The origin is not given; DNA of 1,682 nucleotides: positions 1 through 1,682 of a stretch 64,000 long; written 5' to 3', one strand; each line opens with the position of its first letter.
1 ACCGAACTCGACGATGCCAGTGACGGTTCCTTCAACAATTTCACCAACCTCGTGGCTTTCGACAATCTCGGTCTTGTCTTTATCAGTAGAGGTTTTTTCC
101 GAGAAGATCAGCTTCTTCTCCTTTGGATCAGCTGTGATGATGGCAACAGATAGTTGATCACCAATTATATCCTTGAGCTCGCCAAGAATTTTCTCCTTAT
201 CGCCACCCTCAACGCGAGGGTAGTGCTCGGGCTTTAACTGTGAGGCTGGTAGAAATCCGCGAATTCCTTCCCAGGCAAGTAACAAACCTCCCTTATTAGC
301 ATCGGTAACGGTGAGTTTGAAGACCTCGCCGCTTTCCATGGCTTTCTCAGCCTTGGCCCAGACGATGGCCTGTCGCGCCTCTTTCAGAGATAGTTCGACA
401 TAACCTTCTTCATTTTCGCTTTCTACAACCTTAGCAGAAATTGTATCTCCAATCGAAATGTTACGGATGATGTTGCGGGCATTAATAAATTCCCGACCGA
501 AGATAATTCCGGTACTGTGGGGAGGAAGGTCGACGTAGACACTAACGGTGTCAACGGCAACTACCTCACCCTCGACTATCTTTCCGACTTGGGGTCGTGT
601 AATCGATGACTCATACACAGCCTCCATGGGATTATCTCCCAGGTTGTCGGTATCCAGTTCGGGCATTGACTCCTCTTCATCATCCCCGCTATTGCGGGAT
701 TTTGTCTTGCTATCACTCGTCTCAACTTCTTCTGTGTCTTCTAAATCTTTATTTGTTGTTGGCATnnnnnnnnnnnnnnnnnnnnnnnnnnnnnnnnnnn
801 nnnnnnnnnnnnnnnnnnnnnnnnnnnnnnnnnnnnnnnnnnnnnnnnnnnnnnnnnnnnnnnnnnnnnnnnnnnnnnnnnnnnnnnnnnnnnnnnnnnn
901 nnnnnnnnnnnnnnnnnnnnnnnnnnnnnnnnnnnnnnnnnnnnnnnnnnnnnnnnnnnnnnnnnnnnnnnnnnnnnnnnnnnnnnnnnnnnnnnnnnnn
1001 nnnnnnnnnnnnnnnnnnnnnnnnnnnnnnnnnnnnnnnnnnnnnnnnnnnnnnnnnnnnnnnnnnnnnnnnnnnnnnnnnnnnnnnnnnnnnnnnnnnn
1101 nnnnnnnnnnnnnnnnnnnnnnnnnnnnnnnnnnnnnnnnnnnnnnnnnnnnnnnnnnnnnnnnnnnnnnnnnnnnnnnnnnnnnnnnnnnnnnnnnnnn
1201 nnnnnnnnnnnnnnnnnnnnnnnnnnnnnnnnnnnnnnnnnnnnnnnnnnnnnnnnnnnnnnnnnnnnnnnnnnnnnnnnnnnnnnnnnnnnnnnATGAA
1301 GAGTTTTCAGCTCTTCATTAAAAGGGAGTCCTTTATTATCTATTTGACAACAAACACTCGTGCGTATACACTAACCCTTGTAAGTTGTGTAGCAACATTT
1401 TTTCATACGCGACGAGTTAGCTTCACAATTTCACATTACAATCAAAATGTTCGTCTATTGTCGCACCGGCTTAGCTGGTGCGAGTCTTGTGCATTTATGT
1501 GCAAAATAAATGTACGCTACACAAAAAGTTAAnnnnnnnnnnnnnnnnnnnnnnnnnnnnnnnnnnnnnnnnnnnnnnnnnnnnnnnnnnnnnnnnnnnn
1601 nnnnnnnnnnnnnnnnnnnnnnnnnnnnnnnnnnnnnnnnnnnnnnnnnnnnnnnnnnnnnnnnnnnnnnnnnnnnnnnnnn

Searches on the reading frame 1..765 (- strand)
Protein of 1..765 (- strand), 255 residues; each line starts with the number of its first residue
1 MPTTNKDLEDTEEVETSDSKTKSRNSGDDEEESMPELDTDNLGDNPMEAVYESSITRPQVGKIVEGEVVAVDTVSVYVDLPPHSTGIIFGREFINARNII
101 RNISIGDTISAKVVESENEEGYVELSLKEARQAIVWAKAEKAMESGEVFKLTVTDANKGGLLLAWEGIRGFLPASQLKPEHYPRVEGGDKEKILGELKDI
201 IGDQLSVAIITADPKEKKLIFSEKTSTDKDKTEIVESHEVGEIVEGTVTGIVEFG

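Call 12: search_protein_families(library=pfam, proteins=[window:1-765:-])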
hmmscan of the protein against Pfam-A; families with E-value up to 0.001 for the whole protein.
window:1-765:- (255 aa): 2 families
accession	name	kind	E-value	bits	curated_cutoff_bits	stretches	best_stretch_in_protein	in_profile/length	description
PF00575.29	S1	-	2.7e-21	76.2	22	2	58-128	2-74/74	S1 RNA binding domain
PF25679.1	DUF7947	-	0.0009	19.7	27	0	102-156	23-78/79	Family of unknown function (DUF7947)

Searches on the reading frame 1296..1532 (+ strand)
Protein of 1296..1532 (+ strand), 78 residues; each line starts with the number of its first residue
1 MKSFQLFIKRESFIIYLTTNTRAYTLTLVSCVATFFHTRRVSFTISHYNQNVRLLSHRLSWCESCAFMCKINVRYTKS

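Call 12: search_protein_families(library=pfam, proteins=[window:1296-1532:+])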
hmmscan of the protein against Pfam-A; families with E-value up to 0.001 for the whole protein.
window:1296-1532:+ (78 aa): 0 families
